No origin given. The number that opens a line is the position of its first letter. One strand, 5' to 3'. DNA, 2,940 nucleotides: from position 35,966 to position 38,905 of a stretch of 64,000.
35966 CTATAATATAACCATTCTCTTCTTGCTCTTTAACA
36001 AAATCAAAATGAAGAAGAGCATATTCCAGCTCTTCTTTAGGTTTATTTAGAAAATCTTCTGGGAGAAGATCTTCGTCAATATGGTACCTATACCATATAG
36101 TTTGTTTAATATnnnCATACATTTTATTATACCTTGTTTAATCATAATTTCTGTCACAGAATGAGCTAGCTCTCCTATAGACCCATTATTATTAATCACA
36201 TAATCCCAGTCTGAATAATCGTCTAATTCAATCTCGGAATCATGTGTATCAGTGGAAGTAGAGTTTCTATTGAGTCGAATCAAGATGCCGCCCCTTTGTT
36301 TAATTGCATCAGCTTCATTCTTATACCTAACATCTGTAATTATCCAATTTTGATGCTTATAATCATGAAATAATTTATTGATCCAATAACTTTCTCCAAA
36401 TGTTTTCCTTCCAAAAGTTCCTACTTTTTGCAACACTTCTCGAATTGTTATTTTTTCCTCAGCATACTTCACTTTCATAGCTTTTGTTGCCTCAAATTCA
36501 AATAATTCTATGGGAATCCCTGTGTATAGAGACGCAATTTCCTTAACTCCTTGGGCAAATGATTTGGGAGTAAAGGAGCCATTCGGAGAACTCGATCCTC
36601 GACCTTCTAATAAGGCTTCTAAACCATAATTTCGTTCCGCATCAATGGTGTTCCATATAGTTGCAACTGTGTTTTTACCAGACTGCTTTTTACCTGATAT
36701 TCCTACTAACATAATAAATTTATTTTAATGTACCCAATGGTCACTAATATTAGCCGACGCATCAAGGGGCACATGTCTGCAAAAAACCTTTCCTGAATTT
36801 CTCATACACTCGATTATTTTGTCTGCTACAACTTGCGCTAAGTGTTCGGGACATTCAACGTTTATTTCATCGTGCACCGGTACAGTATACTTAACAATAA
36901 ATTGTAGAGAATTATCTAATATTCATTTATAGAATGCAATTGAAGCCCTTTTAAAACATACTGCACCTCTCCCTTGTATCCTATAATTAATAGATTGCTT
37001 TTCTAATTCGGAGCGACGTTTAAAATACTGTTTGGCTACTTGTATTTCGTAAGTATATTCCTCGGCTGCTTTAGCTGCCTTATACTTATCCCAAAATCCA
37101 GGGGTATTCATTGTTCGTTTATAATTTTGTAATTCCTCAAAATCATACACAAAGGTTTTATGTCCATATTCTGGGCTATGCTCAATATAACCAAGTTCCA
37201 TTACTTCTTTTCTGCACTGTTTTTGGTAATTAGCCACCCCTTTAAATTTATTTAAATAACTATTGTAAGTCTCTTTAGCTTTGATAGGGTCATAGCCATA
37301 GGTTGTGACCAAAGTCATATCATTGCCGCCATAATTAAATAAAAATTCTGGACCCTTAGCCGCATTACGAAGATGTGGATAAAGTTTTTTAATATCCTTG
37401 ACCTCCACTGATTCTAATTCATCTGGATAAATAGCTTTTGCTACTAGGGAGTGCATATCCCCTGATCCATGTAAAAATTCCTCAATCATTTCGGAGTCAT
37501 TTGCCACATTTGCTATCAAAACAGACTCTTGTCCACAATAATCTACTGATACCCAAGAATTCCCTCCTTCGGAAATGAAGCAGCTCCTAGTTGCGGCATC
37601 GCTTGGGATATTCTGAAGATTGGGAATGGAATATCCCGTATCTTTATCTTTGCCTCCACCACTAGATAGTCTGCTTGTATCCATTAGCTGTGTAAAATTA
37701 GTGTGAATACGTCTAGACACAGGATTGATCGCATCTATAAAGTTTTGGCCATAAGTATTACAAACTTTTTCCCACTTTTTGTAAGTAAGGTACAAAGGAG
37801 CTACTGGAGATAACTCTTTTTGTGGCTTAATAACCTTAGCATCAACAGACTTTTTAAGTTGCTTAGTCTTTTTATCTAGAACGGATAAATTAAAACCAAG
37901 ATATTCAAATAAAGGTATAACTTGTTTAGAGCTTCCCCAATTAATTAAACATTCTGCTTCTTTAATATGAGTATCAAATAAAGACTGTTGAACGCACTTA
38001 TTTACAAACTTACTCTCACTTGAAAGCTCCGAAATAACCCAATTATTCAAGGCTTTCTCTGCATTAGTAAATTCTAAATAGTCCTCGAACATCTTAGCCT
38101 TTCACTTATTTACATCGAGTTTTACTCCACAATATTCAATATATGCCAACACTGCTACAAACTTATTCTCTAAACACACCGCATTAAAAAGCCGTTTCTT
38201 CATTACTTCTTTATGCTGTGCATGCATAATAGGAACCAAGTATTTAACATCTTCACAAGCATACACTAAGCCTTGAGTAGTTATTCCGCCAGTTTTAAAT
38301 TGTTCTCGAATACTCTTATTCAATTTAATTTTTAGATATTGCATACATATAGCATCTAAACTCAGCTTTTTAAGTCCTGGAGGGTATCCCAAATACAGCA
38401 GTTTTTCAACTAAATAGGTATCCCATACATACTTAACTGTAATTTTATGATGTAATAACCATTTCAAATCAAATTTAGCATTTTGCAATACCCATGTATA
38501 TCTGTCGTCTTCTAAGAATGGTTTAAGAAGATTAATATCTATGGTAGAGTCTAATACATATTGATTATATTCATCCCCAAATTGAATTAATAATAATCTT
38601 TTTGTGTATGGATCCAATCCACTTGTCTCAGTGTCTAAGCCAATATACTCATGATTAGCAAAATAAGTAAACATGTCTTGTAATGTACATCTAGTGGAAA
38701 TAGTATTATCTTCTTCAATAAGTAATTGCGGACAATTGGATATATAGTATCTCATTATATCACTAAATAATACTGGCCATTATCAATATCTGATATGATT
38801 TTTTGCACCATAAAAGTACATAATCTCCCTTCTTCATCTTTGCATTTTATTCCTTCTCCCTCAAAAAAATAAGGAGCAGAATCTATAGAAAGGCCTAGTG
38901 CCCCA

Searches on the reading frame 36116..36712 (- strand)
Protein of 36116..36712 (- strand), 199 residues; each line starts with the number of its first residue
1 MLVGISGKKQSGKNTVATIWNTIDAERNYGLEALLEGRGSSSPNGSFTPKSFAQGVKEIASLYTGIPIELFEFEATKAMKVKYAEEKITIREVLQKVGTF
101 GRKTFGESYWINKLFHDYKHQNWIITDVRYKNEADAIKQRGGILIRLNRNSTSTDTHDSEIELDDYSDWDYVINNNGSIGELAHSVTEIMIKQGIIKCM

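Call 28: search_protein_families(library=pfam, max_evalue=0.01, proteins=[window:36116-36712:-])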
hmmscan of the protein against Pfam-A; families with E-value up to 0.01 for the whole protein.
window:36116-36712:- (199 aa): 2 families
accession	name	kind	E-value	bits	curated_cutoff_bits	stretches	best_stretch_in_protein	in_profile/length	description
PF21448.3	DNMK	-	2.8e-16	60.3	27.1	1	72-183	110-230/232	Deoxynucleotide monophosphate kinase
PF04275.20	P-mevalo_kinase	-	0.0026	18.1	33.8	0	106-139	74-110/114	Phosphomevalonate kinase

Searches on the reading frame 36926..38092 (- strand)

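Call 28: search_protein_families(library=pfam, max_evalue=0.01, proteins=[window:36926-38092:-])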
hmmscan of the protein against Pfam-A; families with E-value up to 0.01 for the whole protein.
window:36926-38092:- (389 aa): 1 family
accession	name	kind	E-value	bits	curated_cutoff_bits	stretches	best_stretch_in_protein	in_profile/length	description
PF00476.26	DNA_pol_A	-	1.1e-40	140.2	34.3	1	42-387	22-316/381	DNA polymerase family A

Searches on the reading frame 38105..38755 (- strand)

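Call 28: search_protein_families(library=pfam, max_evalue=0.01, proteins=[window:38105-38755:-])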
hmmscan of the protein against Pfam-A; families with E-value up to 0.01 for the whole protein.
window:38105-38755:- (217 aa): 1 family
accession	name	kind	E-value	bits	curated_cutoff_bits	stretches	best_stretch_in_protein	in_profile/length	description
PF01612.26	DNA_pol_A_exo1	-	1.3e-29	103.6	23.6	1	18-182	3-170/173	3'-5' exonuclease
